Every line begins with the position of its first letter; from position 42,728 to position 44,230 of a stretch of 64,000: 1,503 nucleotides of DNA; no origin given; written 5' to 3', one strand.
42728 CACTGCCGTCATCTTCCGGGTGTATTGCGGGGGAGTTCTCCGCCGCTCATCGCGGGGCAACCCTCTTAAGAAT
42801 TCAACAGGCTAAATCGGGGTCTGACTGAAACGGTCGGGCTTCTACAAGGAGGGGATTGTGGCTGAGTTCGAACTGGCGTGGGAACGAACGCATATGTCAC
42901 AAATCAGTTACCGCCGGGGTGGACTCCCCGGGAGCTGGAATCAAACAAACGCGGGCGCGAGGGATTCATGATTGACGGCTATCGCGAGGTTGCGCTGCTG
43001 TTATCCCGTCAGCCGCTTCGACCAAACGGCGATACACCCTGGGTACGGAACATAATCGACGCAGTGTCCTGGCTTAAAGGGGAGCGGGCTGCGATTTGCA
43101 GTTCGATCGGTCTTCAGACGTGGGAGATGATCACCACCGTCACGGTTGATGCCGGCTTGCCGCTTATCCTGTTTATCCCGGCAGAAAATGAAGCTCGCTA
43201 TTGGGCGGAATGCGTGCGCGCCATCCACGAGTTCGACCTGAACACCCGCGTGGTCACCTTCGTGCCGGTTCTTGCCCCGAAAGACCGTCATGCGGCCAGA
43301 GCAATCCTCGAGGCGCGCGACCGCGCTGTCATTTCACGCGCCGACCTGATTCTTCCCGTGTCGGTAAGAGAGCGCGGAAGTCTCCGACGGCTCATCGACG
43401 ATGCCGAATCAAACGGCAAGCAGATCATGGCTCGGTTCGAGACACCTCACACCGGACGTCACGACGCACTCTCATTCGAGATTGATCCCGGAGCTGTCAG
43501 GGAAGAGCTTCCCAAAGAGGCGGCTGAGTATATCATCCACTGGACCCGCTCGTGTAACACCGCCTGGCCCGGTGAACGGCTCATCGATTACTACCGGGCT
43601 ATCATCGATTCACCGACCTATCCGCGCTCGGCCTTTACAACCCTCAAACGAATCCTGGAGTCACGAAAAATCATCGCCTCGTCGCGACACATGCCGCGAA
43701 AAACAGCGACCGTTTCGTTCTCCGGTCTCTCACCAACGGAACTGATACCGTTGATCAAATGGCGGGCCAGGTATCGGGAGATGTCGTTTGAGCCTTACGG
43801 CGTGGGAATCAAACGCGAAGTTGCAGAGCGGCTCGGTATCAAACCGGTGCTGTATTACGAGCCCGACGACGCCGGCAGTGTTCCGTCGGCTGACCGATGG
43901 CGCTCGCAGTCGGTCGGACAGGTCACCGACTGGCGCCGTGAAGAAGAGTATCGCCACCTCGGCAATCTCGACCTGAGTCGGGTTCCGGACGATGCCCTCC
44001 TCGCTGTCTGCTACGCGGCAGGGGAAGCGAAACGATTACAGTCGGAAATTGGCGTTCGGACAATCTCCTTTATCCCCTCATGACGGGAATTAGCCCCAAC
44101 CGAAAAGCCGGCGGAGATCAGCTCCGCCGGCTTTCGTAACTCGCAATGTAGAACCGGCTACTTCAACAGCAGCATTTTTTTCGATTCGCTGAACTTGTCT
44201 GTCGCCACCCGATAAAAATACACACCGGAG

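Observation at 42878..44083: Orphan DprA/SLOG-like + AbiGi-like fusion protein: candidate undescribed single-gene conflict/defence module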

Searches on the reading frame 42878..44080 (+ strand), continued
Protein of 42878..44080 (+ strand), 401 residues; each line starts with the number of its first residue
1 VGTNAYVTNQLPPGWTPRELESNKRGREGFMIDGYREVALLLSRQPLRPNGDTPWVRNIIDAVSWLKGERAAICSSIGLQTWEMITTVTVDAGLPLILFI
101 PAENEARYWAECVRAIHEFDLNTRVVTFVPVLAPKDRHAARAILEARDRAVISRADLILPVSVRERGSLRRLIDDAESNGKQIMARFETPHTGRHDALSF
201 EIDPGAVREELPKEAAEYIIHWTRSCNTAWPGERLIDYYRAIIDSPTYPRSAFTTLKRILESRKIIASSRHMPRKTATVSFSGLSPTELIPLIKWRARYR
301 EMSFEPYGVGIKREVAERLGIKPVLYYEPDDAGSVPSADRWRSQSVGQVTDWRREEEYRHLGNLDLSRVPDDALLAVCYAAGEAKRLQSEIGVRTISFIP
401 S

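Call 23: fold_search(model_id=the predicted structure, library=pdb)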
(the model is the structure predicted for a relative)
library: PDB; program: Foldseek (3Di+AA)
matches with E <= 10: 1314; with E <= 0.001: 14
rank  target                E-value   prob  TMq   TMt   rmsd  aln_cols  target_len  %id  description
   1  4ljr_A                7.4e-05  1.00  0.30  0.50   4.3       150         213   17  Structural insights into the unique single-stranded DNA binding mode of DNA processing protein A from Helicobacter pyl (released 2014-01-01)
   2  4ljk_B                9.5e-05  1.00  0.29  0.46   4.5       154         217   19  Structural insights into the unique single-stranded DNA binding mode of DNA processing protein A from Helicobacter pyl (released 2014-01-01)
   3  4ljk_D                1.1e-04  1.00  0.29  0.46   4.5       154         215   19  Structural insights into the unique single-stranded DNA binding mode of DNA processing protein A from Helicobacter pyl (released 2014-01-01)
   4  3uqz_C                1.2e-04  1.00  0.29  0.37   4.7       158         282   14  X-ray structure of DNA processing protein A (DprA) from Streptococcus pneumoniae (released 2012-08-29)
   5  4ljk_A                1.2e-04  1.00  0.29  0.48   4.4       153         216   18  Structural insights into the unique single-stranded DNA binding mode of DNA processing protein A from Helicobacter pyl (released 2014-01-01)
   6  4ljk_G                1.2e-04  1.00  0.29  0.47   4.4       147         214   18  Structural insights into the unique single-stranded DNA binding mode of DNA processing protein A from Helicobacter pyl (released 2014-01-01)
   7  5mll_B                1.3e-04  1.00  0.28  0.45   4.3       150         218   18  Structure of HpDprA at 1.9 Angstroms resolution (released 2017-12-20)
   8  5mll_A                1.7e-04  1.00  0.29  0.47   4.3       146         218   19  Structure of HpDprA at 1.9 Angstroms resolution (released 2017-12-20)
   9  3uqz_B                1.8e-04  1.00  0.30  0.39   4.5       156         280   13  X-ray structure of DNA processing protein A (DprA) from Streptococcus pneumoniae (released 2012-08-29)
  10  3uqz_A                2.3e-04  1.00  0.29  0.37   4.7       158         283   14  X-ray structure of DNA processing protein A (DprA) from Streptococcus pneumoniae (released 2012-08-29)
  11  4ljk_F                3.1e-04  1.00  0.29  0.45   4.4       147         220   18  Structural insights into the unique single-stranded DNA binding mode of DNA processing protein A from Helicobacter pyl (released 2014-01-01)
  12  4ljl_A                3.9e-04  1.00  0.30  0.48   4.2       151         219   18  Structural insights into the unique single-stranded DNA binding mode of DNA processing protein A from Helicobacter pyl (released 2014-01-01)
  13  2nx2                  6.5e-04  1.00  0.30  0.55   5.5       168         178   16  Crystal structure of protein ypsA from Bacillus subtilis, Pfam DUF1273 (released 2006-12-19)
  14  8zva                  8.8e-04  1.00  0.32  0.38   4.7       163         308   11  structure of ShosA from E.coli APEC O1 (released 2025-04-09)
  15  3maj                  2.0e-03  1.00  0.32  0.33   4.3       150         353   10  Crystal structure of putative DNA processing protein DprA from Rhodopseudomonas palustris CGA009 (released 2010-05-12)
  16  2iz6_A                5.0e-03  1.00  0.24  0.51   5.8       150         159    7  Structure of the Chlamydomonas rheinhardtii Moco Carrier Protein (released 2006-07-26)
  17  6y01_AAA              7.2e-03  1.00  0.27  0.55   4.3       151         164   12  The structure of the molybdenum cofactor binding protein from the phototrophic bacterium Rippkaea orientalis (released 2020-09-16)
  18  7uxs_A                7.2e-03  0.99  0.24  0.41   7.3       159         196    9  Crystal structure of the BcThsA SLOG domain in complex with 3'cADPR (released 2022-09-07)
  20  6y01_CCC              8.7e-03  1.00  0.28  0.58   3.8       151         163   10  The structure of the molybdenum cofactor binding protein from the phototrophic bacterium Rippkaea orientalis (released 2020-09-16)
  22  6y01_BBB              9.8e-03  1.00  0.28  0.58   3.7       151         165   10  The structure of the molybdenum cofactor binding protein from the phototrophic bacterium Rippkaea orientalis (released 2020-09-16)
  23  5wq3_C                1.2e-02  0.99  0.25  0.42   5.1       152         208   12  Crystal structure of type-II LOG from Corynebacterium glutamicum (released 2017-04-12)
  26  2iz6_B                2.2e-02  0.99  0.24  0.51   5.5       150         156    8  Structure of the Chlamydomonas rheinhardtii Moco Carrier Protein (released 2006-07-26)
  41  6y01_DDD              6.3e-02  0.99  0.27  0.54   4.5       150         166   11  The structure of the molybdenum cofactor binding protein from the phototrophic bacterium Rippkaea orientalis (released 2020-09-16)
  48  5wq3_B                9.1e-02  0.96  0.24  0.40   4.9       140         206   14  Crystal structure of type-II LOG from Corynebacterium glutamicum (released 2017-04-12)
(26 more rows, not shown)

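Call 24: search_protein_representatives(protein=window:42878-44080:+)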
Query: 401 residues. Proteins with E-value up to 0.001 (for the whole library): 1510; up to 1e-10: 1154; up to 1e-30: 293. The best 150 are listed.
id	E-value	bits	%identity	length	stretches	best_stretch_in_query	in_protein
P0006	5.3e-103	361.5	48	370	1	36-399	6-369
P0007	2.4e-101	356.1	46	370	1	38-400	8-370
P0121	2.4e-98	346.2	45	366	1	38-398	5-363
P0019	1.5e-97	343.6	43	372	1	38-398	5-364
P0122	6.2e-94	331.7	44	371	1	36-398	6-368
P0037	8.3e-94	331.2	44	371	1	39-398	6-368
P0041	1.6e-93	330.3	42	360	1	41-398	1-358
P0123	1.7e-93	330.2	45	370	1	38-399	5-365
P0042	1.8e-93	330.1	46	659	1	37-399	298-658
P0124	6.3e-93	328.4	41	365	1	38-400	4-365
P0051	2.1e-92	326.6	42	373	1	38-398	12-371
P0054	3.0e-92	326.1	42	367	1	38-399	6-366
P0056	3.2e-92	326.0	45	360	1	38-398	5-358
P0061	1.6e-91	323.7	45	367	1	37-399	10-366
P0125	4.0e-91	322.4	41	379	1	37-399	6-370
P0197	1.3e-67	245.0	43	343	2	146-396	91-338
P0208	2.8e-62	227.4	36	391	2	217-393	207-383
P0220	1.5e-56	208.6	30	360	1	38-398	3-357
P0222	3.3e-56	207.5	32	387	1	39-396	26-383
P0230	3.2e-54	200.9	32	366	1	40-386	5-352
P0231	9.0e-54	199.4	32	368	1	38-389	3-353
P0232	2.3e-53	198.1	31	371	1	37-397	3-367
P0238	3.1e-51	191.0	33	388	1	39-391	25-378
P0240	1.5e-49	185.5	33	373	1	40-379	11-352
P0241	2.1e-49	185.1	33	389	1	38-392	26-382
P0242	2.4e-49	184.9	33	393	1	38-376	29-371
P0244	3.2e-49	184.5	30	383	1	38-396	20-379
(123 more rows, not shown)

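Call 51: search_protein_families(library=pfam, proteins=[P0220, P0222, P0230, P0231, P0232, P0244, P0240, P0241, P0242, P0238], max_evalue=10)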
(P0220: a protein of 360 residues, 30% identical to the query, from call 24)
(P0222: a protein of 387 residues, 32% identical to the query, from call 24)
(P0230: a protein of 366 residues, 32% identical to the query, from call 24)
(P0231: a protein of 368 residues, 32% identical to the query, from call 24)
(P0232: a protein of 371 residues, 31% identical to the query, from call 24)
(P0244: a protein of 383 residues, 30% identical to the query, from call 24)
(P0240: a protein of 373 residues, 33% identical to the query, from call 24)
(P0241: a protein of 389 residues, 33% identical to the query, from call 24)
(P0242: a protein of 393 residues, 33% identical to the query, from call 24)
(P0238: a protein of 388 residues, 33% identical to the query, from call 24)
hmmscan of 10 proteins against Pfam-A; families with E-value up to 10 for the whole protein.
P0220 (360 aa): 0 families

P0222 (387 aa): 1 family
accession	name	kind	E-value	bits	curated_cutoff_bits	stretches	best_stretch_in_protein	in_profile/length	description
PF10899.13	AbiGi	-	0.016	15.7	22.4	1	259-319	24-76/185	Putative abortive phage resistance protein AbiGi, antitoxin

P0230 (366 aa): 0 families

P0231 (368 aa): 0 families

P0232 (371 aa): 0 families

P0244 (383 aa): 3 families
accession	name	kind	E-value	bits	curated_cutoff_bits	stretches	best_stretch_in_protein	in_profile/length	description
PF18865.6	AbiJ_NTD5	-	0.068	13.6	26.7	1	181-244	8-68/93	AbiJ N-terminal domain 5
PF11185.13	DUF2971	-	0.15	13.9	22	1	283-342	38-88/89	Protein of unknown function (DUF2971)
PF10899.13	AbiGi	-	0.27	11.7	22.4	1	220-312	3-75/185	Putative abortive phage resistance protein AbiGi, antitoxin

P0240 (373 aa): 0 families

P0241 (389 aa): 1 family
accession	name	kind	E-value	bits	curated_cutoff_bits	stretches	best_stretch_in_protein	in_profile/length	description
PF21627.2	BTH_I2711-like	-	0.017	15.9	27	1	300-336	17-53/71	Uncharacterized protein BTH_I2711-like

P0242 (393 aa): 0 families

P0238 (388 aa): 1 family
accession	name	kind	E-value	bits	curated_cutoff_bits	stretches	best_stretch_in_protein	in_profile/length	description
PF10899.13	AbiGi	-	0.00032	21.2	22.4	1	291-322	48-78/185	Putative abortive phage resistance protein AbiGi, antitoxin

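Call 53: search_protein_families(library=padloc, alignment_id=A1, max_evalue=10)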
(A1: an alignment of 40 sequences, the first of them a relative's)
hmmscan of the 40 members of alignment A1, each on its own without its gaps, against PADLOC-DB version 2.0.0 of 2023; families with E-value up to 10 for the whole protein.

A. member 1, P0001 (371 aa): 0 families

B. families by the number of members that match (of 40 scanned): 5 families
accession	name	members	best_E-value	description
PDLC02331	AbiGi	12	7.2e-05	AbiGi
PDLC04991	PDC-S31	1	0.012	-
PDLC00641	ZorB2|ZorB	1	0.018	MotB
PDLC00142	GajB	1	0.025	UrvD helicase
PDLC04880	PDC-S05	1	0.035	-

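Call 63: search_protein_families(library=padloc, alignment_id=A3, max_evalue=10)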
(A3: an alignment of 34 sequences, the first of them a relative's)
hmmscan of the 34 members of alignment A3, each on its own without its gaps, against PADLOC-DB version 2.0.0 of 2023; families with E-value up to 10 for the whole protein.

A. member 1, P0238 (388 aa): 1 family
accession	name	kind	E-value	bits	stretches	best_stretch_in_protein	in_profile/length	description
PDLC02331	AbiGi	-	2.6e-05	21.7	2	291-316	81-106/260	AbiGi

B. families by the number of members that match (of 34 scanned): 2 families
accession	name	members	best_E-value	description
PDLC02331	AbiGi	4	2.6e-05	AbiGi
PDLC01388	Cas7b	1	0.028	CAS-I-B; effector_G7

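Call 73: search_protein_families(library=pfam, proteins=[P0042, P0208, P0197], max_evalue=0.01)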
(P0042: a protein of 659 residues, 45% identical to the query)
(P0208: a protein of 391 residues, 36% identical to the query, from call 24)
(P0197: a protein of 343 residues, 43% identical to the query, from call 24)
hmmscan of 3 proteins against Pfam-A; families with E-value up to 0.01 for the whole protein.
P0042 (659 aa): 0 families

P0208 (391 aa): 0 families

P0197 (343 aa): 0 families

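Call 75: find_related_loci(query=A1, collection=viral_contigs, flank=5000)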
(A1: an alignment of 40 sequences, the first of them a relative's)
Query A1 (371 aa) in viral_contigs; peptide patterns used: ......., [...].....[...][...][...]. (x = any residue, [..] = any of these).
25 stretches matched a pattern, but none encodes a relative of the query by tblastn (E <= 1e-3).

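Call 86: find_encoding_contigs(protein=P0017, flank=8000, max_places=1)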
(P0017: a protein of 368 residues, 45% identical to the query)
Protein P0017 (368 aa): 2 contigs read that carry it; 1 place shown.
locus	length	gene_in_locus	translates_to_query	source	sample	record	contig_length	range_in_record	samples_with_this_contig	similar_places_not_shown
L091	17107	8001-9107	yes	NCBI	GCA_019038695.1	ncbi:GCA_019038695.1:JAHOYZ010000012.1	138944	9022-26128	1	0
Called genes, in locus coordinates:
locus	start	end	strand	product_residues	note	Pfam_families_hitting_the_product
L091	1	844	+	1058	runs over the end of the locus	PF01476:LysM (weak), PF19190:BACON_2, PF00149:Metallophos (weak)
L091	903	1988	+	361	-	PF23894:LD_SV2 (faint), PF00805:Pentapeptide (faint), PF13576:Pentapeptide_3 (weak), PF13599:Pentapeptide_4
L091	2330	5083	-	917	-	PF13229:Beta_helix, PF02415:Chlam_PMP (faint), PF13229:Beta_helix (weak), PF00404:Dockerin_1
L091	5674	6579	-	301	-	-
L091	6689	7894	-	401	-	PF05048:NosD (faint), PF13229:Beta_helix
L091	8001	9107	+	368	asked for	-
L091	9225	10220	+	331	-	PF00579:tRNA-synt_1b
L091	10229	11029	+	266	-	PF02616:SMC_ScpA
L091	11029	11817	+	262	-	PF04079:SMC_ScpB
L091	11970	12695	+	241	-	PF00849:PseudoU_synth_2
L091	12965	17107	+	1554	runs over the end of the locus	PF00989:PAS, PF08448:PAS_4, PF08447:PAS_3, PF00989:PAS, PF08448:PAS_4, PF13426:PAS_9, PF08447:PAS_3, PF00989:PAS, +27 more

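Call 87: find_encoding_contigs(protein=P0073, flank=8000, max_places=1)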
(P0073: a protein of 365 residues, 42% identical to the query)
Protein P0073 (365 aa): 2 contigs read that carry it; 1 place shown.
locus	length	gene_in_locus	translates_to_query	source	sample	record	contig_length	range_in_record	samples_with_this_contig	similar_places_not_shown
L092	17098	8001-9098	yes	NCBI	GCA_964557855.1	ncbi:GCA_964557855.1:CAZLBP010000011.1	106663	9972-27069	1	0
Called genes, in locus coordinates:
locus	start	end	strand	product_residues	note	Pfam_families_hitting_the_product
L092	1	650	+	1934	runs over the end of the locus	PF00109:ketoacyl-synt, PF02801:Ketoacyl-synt_C, PF00698:Acyl_transf_1, PF00106:adh_short, PF08659:KR, PF13561:adh_short_C2, PF21089:PKS_DH_N, PF14765:PS-DH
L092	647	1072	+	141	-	PF13279:4HBT_2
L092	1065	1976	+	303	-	PF07044:DUF1329 (weak), PF17131:TP_0789-like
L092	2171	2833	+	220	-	-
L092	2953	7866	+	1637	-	PF19550:DUF6073 (faint), PF24248:DUF7451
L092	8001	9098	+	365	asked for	-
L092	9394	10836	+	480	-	PF04932:Wzy_C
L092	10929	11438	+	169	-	PF01661:Macro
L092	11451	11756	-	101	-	-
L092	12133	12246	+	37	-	-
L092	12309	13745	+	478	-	PF02310:B12-binding, PF04055:Radical_SAM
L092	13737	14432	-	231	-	PF00117:GATase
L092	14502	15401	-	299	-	PF17284:Spermine_synt_N, PF01564:Spermine_synth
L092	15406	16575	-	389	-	PF02784:Orn_Arg_deC_N, PF00278:Orn_DAP_Arg_deC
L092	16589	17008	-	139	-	PF02675:AdoMet_dc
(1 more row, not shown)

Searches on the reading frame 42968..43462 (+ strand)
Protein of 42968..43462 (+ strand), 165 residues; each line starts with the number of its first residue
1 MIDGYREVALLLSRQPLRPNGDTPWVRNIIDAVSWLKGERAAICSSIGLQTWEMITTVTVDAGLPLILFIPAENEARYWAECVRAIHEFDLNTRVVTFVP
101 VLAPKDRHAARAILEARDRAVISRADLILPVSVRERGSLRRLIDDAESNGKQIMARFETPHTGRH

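Call 95: search_solved_structures(query=A4, max_evalue=10, show_alignments=3)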
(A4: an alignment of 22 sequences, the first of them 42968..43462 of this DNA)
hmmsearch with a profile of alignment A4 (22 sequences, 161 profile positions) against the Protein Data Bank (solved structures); distinct sequences matched with E-value up to 10: 4.
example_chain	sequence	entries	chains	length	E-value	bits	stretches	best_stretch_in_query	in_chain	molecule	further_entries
3qqc_D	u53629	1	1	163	0.28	14.4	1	104-147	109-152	Transcription antitermination protein nusG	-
3p8b_B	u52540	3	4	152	0.58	13.3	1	104-145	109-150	Transcription antitermination protein nusG | Transcription elongation factor Spt5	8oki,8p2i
3fxa_A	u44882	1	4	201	0.95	12.6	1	100-154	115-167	SIS domain protein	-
9bct_G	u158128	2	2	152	1.7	11.8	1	105-145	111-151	Transcription elongation factor Spt5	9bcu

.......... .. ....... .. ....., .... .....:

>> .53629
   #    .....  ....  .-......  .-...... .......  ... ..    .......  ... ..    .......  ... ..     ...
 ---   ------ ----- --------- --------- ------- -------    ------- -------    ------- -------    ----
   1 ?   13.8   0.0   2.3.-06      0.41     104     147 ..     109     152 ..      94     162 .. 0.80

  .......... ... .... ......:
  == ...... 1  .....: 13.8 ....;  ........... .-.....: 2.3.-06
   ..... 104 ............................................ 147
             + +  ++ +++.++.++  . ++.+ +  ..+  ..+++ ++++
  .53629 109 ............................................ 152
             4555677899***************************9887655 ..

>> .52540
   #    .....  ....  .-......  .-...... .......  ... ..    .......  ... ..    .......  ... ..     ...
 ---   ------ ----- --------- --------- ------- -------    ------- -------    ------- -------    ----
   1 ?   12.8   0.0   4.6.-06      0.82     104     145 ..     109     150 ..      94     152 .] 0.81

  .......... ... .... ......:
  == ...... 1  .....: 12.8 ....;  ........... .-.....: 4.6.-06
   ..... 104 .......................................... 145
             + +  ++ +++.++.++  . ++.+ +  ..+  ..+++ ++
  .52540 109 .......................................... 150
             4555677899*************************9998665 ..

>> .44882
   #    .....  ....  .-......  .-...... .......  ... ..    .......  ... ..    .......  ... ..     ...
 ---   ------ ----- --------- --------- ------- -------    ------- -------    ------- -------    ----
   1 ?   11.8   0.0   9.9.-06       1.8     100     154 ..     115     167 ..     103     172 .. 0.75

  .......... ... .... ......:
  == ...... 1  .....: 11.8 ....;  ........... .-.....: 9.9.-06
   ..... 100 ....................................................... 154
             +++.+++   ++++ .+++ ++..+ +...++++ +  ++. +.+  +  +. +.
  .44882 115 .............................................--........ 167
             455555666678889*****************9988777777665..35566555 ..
